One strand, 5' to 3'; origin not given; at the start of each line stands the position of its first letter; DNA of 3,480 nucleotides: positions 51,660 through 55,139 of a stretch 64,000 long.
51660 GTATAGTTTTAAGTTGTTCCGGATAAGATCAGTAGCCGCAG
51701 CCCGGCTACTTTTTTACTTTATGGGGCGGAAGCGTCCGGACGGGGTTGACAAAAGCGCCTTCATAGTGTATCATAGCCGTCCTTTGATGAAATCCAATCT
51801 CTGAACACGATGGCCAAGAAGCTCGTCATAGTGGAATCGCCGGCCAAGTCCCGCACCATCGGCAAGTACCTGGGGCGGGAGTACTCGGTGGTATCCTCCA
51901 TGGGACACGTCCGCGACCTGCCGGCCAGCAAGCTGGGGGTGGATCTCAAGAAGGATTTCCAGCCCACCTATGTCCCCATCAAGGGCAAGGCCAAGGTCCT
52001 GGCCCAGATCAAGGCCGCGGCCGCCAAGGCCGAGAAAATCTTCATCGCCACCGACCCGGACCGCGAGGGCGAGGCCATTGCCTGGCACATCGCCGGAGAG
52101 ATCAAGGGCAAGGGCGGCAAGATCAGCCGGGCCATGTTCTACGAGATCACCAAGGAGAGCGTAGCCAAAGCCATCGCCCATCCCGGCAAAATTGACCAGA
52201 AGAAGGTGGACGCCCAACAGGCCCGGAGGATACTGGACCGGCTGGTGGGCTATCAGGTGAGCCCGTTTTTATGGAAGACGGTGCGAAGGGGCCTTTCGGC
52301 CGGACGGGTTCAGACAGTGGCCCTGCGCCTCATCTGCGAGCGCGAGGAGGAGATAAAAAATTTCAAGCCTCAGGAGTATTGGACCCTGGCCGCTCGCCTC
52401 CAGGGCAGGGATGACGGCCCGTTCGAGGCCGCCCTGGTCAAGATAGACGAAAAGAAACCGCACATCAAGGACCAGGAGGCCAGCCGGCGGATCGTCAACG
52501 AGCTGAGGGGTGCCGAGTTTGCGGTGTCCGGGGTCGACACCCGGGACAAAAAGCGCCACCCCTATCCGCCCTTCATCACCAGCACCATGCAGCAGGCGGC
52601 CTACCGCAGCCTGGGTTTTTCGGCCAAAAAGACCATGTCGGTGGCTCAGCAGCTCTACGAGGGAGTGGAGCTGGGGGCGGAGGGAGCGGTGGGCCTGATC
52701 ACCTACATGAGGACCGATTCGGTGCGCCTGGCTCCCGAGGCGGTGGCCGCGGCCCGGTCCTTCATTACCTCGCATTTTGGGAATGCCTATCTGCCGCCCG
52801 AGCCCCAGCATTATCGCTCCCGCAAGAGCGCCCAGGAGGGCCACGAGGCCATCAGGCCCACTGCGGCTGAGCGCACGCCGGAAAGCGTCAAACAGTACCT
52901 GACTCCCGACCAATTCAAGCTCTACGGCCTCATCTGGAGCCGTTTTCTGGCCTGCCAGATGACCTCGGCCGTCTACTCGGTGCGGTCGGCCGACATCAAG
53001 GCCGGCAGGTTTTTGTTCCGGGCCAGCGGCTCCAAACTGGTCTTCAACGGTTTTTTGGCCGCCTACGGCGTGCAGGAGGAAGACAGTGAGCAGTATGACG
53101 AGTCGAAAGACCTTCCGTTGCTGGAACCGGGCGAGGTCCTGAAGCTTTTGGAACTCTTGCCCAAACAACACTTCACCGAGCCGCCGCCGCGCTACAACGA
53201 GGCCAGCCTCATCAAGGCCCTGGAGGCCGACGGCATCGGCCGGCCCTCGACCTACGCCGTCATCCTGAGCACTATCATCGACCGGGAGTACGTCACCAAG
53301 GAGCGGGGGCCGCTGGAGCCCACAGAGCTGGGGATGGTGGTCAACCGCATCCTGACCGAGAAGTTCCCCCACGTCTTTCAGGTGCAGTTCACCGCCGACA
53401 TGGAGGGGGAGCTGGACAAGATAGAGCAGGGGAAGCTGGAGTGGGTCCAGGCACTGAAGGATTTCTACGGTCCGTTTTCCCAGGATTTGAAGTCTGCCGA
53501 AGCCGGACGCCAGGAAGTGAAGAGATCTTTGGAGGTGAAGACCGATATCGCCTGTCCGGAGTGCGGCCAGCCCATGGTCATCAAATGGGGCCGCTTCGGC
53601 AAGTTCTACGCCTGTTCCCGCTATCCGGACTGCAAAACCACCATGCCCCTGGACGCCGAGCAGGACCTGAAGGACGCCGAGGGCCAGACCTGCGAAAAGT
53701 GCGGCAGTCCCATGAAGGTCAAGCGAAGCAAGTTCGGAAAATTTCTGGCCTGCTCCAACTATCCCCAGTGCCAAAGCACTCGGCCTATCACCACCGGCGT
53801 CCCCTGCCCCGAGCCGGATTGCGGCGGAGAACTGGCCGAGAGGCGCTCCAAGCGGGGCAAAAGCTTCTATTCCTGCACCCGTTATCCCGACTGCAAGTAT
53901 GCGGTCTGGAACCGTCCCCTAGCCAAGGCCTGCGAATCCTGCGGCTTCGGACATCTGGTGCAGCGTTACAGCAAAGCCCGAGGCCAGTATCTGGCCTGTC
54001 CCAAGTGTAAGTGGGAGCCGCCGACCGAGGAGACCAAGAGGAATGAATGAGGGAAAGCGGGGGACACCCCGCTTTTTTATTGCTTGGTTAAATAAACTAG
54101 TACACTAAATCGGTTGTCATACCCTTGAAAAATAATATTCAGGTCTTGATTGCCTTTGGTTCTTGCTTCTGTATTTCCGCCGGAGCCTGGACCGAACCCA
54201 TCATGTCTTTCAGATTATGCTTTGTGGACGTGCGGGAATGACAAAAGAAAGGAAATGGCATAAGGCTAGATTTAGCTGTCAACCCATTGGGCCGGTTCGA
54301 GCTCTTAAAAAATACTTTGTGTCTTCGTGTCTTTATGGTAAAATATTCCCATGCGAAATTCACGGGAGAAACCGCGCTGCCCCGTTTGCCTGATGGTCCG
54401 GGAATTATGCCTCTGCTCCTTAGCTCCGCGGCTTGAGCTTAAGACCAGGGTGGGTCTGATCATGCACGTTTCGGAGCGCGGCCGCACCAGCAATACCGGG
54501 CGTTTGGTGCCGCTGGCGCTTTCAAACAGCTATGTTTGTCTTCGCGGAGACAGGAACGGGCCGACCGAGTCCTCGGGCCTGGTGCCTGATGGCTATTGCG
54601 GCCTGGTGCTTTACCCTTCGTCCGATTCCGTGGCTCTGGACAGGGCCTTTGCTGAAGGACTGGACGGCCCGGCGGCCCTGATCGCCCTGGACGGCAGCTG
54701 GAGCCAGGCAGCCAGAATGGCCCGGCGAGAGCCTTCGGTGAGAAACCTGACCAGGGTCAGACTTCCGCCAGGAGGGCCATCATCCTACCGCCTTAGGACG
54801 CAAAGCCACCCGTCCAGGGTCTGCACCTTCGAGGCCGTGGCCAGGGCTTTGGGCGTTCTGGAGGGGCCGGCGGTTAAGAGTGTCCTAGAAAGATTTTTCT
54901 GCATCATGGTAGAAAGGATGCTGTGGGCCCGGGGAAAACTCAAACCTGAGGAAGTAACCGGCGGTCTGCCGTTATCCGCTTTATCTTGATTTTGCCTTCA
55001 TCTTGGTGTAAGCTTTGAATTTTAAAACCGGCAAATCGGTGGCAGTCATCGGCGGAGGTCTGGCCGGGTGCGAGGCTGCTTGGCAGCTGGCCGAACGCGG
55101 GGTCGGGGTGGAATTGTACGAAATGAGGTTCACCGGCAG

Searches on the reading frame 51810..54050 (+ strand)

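Call 9: search_protein_families(library=pfam, proteins=[window:51810-54050:+], max_evalue=0.0001)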
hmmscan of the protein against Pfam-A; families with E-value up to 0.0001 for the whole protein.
window:51810-54050:+ (746 aa): 3 families
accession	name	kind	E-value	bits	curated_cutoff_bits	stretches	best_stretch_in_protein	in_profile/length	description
PF01131.25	Topoisom_bac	-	1.4e-124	416.7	35.1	1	128-549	2-410/411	DNA topoisomerase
PF01396.24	Zn_ribbon_Top1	-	3.7e-46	155.1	32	3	580-615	2-37/39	Topoisomerase DNA binding C4 zinc finger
PF01751.28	Toprim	-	1.9e-20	73.3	23.1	1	4-104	1-90/96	Toprim domain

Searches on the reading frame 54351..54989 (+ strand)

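Call 9: search_protein_families(library=pfam, proteins=[window:54351-54989:+], max_evalue=0.0001)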
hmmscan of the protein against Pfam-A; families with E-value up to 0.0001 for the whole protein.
window:54351-54989:+ (212 aa): 1 family
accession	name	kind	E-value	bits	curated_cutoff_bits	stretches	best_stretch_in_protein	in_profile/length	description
PF03942.20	DTW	-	3e-41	141.8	33.7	1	8-190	2-194/195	DTW domain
